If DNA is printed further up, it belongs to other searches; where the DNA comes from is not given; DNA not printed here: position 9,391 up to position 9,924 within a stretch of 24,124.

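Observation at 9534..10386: Accessory island between the lysis cassette and the terminase genes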

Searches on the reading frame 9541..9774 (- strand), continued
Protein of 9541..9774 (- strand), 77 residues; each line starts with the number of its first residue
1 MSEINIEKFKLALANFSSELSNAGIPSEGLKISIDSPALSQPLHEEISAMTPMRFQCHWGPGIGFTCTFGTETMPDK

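Call 50: find_encoding_contigs(protein=P0020, flank=6000, max_places=3)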
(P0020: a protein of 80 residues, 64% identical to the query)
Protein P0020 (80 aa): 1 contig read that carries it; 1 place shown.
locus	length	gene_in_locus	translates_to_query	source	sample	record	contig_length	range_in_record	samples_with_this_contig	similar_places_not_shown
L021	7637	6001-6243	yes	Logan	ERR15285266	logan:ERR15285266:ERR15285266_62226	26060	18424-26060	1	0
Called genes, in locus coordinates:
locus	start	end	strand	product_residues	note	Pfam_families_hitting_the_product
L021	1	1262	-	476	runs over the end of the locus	PF06381:Phage_portal_3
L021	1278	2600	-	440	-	PF03237:Terminase_6N (weak)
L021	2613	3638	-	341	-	PF03592:Terminase_2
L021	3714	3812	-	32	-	-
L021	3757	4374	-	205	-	PF13489:Methyltransf_23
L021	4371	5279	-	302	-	-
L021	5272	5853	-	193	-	PF01973:MptE-like (faint)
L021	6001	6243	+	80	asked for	-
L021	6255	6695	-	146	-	PF03245:Phage_lysis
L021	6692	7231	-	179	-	PF00959:Phage_lysozyme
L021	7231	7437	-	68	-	PF04971:Phage_holin_2_1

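Call 56: find_related_loci(query=A4, collection=viral_contigs, flank=4000)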
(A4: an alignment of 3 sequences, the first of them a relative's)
Query A4 (77 aa) in viral_contigs; peptide patterns used: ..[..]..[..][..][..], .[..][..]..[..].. (x = any residue, [..] = any of these).
108 stretches matched a pattern, but none encodes a relative of the query by tblastn (E <= 1e-3).

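Call 58: find_related_loci(query=A4, collection=genome_contigs, flank=5000)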
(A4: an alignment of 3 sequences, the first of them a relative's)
Query A4 (77 aa) in genome_contigs; peptide patterns used: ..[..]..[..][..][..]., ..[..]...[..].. (x = any residue, [..] = any of these).
56 stretches matched a pattern, but none encodes a relative of the query by tblastn (E <= 1e-3).

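Call 64: search_solved_structures(query=A4, max_evalue=10)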
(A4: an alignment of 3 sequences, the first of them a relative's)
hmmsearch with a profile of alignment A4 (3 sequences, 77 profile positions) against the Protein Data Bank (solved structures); distinct sequences matched with E-value up to 10: 1.
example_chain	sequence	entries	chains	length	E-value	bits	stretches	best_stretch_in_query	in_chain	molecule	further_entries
6qn8_H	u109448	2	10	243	0.35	14.2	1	36-72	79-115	Heavy chain of bovine anti-RSV B13 Fab | B13 Heavy chain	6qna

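Call 94: find_related_loci(query=A5, collection=metagenome_contigs, flank=5000)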
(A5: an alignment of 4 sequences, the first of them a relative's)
Query A5 (77 aa) in metagenome_contigs; peptide patterns used: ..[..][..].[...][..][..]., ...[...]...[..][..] (x = any residue, [..] = any of these).
106 stretches matched a pattern, but none encodes a relative of the query by tblastn (E <= 1e-3).
